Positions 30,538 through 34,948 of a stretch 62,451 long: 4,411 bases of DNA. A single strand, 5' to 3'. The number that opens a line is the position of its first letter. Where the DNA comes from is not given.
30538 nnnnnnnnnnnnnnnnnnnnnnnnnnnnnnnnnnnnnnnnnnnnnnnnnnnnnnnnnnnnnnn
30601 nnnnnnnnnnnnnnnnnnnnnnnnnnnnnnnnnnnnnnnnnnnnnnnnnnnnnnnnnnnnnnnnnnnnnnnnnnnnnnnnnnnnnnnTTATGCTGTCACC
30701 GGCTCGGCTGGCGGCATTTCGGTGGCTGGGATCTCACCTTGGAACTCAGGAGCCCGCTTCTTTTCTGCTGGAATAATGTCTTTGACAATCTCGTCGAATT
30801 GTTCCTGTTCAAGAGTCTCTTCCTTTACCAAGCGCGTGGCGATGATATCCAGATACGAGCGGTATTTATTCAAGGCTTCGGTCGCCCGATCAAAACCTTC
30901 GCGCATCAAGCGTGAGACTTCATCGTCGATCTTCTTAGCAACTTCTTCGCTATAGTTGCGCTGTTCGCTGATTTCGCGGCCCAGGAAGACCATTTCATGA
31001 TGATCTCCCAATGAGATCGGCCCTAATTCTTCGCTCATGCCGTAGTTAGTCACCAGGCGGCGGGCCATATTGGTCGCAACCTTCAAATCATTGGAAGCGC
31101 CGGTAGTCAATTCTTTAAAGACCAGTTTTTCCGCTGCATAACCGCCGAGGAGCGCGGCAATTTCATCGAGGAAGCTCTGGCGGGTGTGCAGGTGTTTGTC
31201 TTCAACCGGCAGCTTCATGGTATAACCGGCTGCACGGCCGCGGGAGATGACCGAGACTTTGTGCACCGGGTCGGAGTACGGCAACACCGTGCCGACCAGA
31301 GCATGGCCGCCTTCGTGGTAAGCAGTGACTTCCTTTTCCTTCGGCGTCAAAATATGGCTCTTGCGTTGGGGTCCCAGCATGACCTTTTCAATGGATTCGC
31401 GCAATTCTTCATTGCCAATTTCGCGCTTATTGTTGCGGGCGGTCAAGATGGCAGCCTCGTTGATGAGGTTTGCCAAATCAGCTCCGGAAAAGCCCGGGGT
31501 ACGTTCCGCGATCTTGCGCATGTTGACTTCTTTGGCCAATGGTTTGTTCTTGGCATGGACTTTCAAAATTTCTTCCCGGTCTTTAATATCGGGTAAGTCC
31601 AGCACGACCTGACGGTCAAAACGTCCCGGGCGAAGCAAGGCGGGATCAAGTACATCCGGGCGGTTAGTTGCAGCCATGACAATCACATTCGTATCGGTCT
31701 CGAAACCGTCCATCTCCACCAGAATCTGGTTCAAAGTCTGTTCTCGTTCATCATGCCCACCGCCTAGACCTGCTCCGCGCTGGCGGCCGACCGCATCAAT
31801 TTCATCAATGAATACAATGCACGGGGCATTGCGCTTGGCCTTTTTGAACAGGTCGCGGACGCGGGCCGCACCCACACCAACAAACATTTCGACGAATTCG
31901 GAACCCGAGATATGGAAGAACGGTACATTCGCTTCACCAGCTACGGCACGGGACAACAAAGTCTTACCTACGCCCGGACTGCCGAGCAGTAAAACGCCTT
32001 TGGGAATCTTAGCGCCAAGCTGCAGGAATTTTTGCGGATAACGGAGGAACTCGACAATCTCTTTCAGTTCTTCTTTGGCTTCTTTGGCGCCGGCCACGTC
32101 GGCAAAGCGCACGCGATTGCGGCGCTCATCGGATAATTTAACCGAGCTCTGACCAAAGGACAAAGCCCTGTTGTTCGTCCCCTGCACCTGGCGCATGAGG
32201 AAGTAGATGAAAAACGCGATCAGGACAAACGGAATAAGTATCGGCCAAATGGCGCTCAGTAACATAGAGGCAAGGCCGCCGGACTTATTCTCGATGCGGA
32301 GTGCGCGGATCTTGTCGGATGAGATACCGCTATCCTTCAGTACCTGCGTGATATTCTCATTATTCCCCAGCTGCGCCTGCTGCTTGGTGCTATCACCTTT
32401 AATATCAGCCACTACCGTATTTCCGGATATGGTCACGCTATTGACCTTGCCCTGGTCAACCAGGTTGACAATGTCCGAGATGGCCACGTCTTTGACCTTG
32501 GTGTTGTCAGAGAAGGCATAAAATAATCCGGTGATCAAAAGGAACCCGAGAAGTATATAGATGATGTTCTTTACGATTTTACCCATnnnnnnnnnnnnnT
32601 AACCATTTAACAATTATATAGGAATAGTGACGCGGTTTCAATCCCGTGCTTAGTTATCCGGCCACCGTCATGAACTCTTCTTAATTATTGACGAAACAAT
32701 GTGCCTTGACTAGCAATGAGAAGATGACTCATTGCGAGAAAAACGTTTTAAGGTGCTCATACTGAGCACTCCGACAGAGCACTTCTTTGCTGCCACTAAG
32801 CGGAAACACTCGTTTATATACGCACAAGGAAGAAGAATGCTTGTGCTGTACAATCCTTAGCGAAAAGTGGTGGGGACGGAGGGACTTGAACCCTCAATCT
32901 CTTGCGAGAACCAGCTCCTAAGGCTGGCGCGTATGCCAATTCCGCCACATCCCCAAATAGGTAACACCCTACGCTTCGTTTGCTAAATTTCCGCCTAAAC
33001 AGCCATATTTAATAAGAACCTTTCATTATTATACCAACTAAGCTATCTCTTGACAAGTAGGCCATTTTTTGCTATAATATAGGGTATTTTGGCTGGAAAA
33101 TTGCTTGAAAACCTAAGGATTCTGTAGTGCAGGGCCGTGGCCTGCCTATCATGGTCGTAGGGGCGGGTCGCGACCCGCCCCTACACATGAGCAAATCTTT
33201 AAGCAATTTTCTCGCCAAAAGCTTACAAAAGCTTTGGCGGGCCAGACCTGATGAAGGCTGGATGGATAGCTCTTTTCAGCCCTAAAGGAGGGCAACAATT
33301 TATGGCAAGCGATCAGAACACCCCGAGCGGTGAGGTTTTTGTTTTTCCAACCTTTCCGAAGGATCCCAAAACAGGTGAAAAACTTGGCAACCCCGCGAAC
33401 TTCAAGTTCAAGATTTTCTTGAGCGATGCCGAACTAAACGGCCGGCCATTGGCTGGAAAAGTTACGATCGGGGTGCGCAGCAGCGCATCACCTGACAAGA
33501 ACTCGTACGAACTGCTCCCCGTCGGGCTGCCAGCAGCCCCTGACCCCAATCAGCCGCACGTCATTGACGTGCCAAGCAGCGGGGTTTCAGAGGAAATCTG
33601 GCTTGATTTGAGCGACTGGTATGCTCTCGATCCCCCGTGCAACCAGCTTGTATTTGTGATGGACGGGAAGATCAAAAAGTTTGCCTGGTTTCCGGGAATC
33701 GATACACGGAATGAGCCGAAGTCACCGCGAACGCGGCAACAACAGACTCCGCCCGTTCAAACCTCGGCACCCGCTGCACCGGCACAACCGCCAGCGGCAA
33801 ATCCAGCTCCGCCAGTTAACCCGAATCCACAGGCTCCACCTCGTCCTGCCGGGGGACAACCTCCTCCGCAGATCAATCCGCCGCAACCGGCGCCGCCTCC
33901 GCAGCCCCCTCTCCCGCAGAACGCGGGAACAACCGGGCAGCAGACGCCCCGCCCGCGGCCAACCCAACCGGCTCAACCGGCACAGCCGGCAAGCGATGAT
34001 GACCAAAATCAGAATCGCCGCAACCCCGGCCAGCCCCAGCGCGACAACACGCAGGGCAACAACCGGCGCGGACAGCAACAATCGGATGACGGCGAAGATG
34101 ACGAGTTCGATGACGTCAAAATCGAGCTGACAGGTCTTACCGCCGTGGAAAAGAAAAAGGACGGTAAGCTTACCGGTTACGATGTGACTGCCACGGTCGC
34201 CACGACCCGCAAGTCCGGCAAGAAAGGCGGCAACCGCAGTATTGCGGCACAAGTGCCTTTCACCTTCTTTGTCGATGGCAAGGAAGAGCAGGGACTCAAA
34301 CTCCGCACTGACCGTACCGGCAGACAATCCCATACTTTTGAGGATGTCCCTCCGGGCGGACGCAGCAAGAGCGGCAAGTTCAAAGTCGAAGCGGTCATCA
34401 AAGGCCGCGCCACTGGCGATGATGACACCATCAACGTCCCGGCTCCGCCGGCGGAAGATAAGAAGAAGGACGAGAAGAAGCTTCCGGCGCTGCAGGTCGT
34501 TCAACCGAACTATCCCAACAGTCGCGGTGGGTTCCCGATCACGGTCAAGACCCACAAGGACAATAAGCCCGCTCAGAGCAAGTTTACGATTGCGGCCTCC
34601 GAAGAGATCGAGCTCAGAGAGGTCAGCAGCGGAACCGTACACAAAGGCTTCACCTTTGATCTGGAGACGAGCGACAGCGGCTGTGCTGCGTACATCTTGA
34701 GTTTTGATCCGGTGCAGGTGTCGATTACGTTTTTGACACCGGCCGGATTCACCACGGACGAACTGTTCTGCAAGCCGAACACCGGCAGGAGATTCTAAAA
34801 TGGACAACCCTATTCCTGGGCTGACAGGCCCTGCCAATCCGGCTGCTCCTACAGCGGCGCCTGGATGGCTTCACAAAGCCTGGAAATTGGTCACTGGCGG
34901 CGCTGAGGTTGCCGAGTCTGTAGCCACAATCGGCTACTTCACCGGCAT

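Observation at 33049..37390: GC-richer, SD-bearing three-gene operon of unknown function, convergent with the pilin-like array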

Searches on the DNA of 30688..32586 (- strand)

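Call 44: search_rna_families(sources=[L004, L011, L028, L042], threshold=evalue, max_evalue=1)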
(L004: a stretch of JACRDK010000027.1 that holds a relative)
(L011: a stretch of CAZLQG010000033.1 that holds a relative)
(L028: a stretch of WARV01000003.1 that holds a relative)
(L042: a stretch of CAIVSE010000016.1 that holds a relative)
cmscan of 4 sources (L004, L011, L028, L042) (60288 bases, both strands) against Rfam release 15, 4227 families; matches with E-value up to 1: 16.
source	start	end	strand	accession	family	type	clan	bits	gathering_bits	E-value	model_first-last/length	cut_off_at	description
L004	13458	13981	+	RF00177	SSU_rRNA_bacteria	Gene; rRNA;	CL00111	496.4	50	1.2e-154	1-571/1533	3'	Bacterial small subunit ribosomal RNA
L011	5034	5105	+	RF00005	tRNA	Gene; tRNA;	CL00001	70.5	29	2.2e-13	1-71/71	no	tRNA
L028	13079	13151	+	RF00005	tRNA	Gene; tRNA;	CL00001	69.3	29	4.7e-13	1-71/71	no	tRNA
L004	6267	6338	+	RF00005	tRNA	Gene; tRNA;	CL00001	64.8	29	7.7e-12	1-71/71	no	tRNA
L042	11420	11491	+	RF00005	tRNA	Gene; tRNA;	CL00001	64.8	29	7.7e-12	1-71/71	no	tRNA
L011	1914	1997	+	RF00005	tRNA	Gene; tRNA;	CL00001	57.8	29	6.8e-10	1-71/71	no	tRNA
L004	3097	3179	+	RF00005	tRNA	Gene; tRNA;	CL00001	54.9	29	4.2e-09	1-71/71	no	tRNA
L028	9637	9720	+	RF00005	tRNA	Gene; tRNA;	CL00001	54.4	29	5.9e-09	1-71/71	no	tRNA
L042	8400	8482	+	RF00005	tRNA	Gene; tRNA;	CL00001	52.1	29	2.4e-08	1-71/71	no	tRNA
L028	4739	4826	+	RF02495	ohsC_RNA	Gene; antitoxin;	-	34.1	50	0.22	1-77/77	no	Oppression of Hydrophobic ORF by sRNA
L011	1658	1726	+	RF04140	mir-3118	Gene; miRNA;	-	32.2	89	0.016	1-76/76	no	mir-3118 microRNA precursor family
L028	4739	4822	+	RF04339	Plastid-psbJ-3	Cis-reg;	CL00152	30.7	61.7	0.53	1-125/125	no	Plastid-psbJ-3 3UTR RNA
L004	2842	2932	-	RF04347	Plastid-ccsA-ndhD-2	Cis-reg;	-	29.2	51.5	0.11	1-53/53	no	Plastid-ccsA-ndhD-2 3UTR RNA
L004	2843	2929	-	RF04346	Plastid-ccsA-ndhD-1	Cis-reg;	CL00154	27.3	48.5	0.25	7-55/57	no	Plastid-ccsA-ndhD-1 3UTR RNA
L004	2841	2931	+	RF04347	Plastid-ccsA-ndhD-2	Cis-reg;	-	27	51.5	0.43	1-53/53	no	Plastid-ccsA-ndhD-2 3UTR RNA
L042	17686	17785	+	RF00195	RsmY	Gene; sRNA;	CL00106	20.4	57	0.93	1-121/121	no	RsmY RNA family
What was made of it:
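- On Any Rfam 15 RNA family: In the leaders of relatives L004, L011, L028 and L042 there were only sub-threshold hairpin-type hits to unrelated families (call 44).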

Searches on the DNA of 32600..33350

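Call 25: search_rna_families(source=window, start=32600, end=33350, threshold=evalue, max_evalue=1)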
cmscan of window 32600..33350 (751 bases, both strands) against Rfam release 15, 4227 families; matches with E-value up to 1: 3.
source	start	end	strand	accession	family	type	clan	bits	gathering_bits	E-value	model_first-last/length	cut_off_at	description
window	32871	32954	-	RF00005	tRNA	Gene; tRNA;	CL00001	58.5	29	5.5e-12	1-71/71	no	tRNA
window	32872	32918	-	RF01684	mascRNA-menRNA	Gene;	-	20.1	42.5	0.23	1-56/56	no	MALAT1-associated small cytoplasmic RNA/MEN beta RNA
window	32870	32936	+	RF04354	Plastid-ycf2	Cis-reg;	-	17.8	65.7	0.92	1-75/75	no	Plastid-ycf2 5UTR RNA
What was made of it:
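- On Any Rfam 15 RNA family: At E<=1, nothing in the window's leader (call 25).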

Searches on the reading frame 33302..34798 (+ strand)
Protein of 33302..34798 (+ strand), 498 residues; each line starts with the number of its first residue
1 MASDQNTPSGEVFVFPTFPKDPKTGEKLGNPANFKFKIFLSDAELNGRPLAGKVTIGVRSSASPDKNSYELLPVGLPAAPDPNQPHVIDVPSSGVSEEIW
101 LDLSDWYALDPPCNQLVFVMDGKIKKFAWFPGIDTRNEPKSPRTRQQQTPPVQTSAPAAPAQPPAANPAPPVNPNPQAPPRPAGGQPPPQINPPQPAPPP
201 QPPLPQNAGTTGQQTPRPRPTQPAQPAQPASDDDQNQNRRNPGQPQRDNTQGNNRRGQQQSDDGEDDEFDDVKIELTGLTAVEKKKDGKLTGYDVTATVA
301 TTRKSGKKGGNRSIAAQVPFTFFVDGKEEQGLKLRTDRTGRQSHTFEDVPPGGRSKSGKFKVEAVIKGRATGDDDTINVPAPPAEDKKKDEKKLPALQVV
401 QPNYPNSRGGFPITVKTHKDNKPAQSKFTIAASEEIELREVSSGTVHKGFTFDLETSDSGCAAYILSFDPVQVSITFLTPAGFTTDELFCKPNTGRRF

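Call 6: search_protein_families(library=pfam, proteins=[window:33302-34798:+], max_evalue=1)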
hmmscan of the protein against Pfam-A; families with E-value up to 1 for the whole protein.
window:33302-34798:+ (498 aa): 0 families

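Call 9: search_protein_families(library=ncbifam, proteins=[window:33302-34798:+], max_evalue=1)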
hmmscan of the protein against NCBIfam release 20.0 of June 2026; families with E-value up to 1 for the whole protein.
window:33302-34798:+ (498 aa): 1 family
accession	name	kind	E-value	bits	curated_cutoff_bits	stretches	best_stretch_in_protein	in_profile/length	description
NF033761.1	gliding_GltJ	equivalog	0.00017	20.8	450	1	139-272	412-547/671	adventurous gliding motility protein GltJ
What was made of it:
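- On T4SS core components (VirB1, VirB6 and similar): No hits for g1-g3 (calls 6, 9).
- There is no Pfam or NCBIfam match to any VirB or Trb component (calls 6, 9).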

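Call 10: search_protein_families(library=phrogs, proteins=[window:33302-34798:+], max_evalue=1)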
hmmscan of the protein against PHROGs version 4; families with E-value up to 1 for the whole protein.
window:33302-34798:+ (498 aa): 0 families
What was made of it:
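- There are no PHROG hits (call 10).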

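Call 11: search_protein_families(library=padloc, proteins=[window:33302-34798:+], max_evalue=1)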
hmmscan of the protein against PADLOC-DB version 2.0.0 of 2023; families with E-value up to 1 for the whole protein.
window:33302-34798:+ (498 aa): 0 families
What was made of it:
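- Tried and rejected: Pfam, NCBIfam, PHROGs and PADLOC on g1-g3: nothing usable (calls 6, 9-11).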

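Call 13: find_homologous_proteins(query=window:33302-34798:+)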
Query window:33302-34798:+ (498 aa): 1 proteins with E <= 0.001 among 8000 candidates.
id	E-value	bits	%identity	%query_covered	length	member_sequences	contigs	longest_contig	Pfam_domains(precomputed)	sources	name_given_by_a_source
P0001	0.0e+0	1123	100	100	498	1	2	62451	-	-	-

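Call 85: search_solved_structures(query=A7, max_evalue=10, show_alignments=2)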
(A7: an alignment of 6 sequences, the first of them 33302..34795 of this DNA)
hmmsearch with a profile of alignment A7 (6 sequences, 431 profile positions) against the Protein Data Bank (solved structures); distinct sequences matched with E-value up to 10: 3.
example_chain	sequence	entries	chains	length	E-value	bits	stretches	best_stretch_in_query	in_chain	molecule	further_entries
5lsp_A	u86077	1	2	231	0.85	11.6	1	365-424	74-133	Hepatocyte growth factor receptor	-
4fe8_A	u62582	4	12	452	1.3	11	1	88-115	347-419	Maltose-binding periplasmic protein,Huntingtin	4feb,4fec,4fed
3i5x_A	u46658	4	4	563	8.1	8.4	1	87-152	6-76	ATP-dependent RNA helicase MSS116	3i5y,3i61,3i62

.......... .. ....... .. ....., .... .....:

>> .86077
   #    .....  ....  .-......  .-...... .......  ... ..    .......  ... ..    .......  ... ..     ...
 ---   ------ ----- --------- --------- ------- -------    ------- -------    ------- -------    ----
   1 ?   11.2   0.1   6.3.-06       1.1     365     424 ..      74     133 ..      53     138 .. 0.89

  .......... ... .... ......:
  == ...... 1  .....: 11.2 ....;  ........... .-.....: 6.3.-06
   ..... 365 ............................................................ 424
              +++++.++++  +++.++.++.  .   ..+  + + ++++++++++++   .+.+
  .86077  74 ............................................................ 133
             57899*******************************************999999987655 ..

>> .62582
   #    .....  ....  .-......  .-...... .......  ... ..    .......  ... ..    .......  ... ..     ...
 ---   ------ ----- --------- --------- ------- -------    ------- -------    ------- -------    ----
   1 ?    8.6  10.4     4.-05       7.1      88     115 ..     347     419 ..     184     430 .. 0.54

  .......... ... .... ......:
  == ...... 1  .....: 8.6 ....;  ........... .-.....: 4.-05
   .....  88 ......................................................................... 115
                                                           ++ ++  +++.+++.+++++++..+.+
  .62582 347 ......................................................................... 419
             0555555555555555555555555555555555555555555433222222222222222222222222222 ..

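Call 86: search_protein_families(library=pfam, alignment_id=A7, max_evalue=1)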
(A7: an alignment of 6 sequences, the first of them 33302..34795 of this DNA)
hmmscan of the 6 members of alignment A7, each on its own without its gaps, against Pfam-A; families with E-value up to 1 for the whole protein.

A. member 1, window:33302-34795:+ (498 aa): 0 families

B. families by the number of members that match (of 6 scanned): 7 families
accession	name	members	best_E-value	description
PF17802.7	SpaA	1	0.0036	Prealbumin-like fold domain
PF15711.10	ILEI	1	0.046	Interleukin-like EMT inducer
PF13860.13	FlgD_ig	1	0.086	FlgD Ig-like domain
PF13620.12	CarboxypepD_reg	1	0.09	Carboxypeptidase regulatory-like domain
PF19735.4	DUF6225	1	0.093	Family of unknown function (DUF6225)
PF05738.19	Cna_B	1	0.13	Cna protein B-type domain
PF13715.12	CarbopepD_reg_2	1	0.15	CarboxypepD_reg-like domain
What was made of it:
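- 33302..34798 (+): g1, 498 aa. Beta-rich N-terminal domain (residues 1-148), Pro/Gln-rich linker (about 149-275), then C-terminal beta-sandwich region (about 276-498). No signal peptide or transmembrane segment. Weak SpaA, CarboxypepD_reg and Cna_B hits appear in relatives only (call 86).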

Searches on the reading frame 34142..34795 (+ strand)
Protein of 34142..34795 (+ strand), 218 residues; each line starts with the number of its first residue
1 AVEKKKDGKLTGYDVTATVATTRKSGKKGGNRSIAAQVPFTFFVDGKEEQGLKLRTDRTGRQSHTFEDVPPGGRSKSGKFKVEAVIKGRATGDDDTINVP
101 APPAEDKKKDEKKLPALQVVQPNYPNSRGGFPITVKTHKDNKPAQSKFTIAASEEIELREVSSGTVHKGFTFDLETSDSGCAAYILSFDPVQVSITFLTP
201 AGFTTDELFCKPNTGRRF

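Call 37: search_solved_structures(query=window:34142-34795:+, max_evalue=10, show_alignments=2)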
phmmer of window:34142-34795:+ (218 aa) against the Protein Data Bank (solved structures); distinct sequences matched with E-value up to 10: 2.
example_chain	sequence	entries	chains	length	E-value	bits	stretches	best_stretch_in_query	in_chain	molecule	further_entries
9l5r_CY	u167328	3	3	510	0.043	17.2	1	45-130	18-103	Nineteen complex-related protein 2-domain-containing protein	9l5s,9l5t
1xip_A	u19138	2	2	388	1.5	12.1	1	59-150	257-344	Nucleoporin NUP159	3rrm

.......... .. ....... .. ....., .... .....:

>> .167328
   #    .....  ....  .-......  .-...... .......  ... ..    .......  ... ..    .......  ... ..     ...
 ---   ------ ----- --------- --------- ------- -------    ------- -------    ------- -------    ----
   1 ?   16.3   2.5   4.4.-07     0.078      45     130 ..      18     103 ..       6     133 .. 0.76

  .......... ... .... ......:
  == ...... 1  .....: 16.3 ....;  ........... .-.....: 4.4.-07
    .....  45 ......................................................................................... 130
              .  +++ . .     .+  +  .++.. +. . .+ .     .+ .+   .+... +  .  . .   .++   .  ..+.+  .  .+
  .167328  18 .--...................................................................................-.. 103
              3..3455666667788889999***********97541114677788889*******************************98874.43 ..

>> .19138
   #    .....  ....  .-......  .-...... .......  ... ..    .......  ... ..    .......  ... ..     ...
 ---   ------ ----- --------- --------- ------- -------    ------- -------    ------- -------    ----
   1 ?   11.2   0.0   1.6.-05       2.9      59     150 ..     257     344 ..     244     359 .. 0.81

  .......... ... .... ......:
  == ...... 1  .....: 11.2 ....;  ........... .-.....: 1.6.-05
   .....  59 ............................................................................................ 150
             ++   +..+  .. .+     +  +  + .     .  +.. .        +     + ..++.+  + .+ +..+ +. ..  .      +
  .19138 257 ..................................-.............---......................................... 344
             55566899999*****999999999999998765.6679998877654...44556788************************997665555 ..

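Call 41: find_related_loci(query=A1, collection=viral_contigs, flank=10000)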
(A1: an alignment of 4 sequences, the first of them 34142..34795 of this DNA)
Query A1 (218 aa) in viral_contigs; peptide patterns used: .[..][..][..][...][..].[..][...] (x = any residue, [..] = any of these).
25 stretches matched a pattern, but none encodes a relative of the query by tblastn (E <= 1e-3).

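Call 42: find_related_loci(query=A1, collection=metagenome_contigs, flank=10000)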
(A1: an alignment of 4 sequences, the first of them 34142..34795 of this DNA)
Query A1 (218 aa) in metagenome_contigs; peptide patterns used: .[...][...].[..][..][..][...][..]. (x = any residue, [..] = any of these).
84 stretches matched a pattern, but none encodes a relative of the query by tblastn (E <= 1e-3).
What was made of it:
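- Tried and rejected: Protein-alignment scans of viral and metagenome contigs with the g1C family: no confirmed hits (calls 41, 42).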
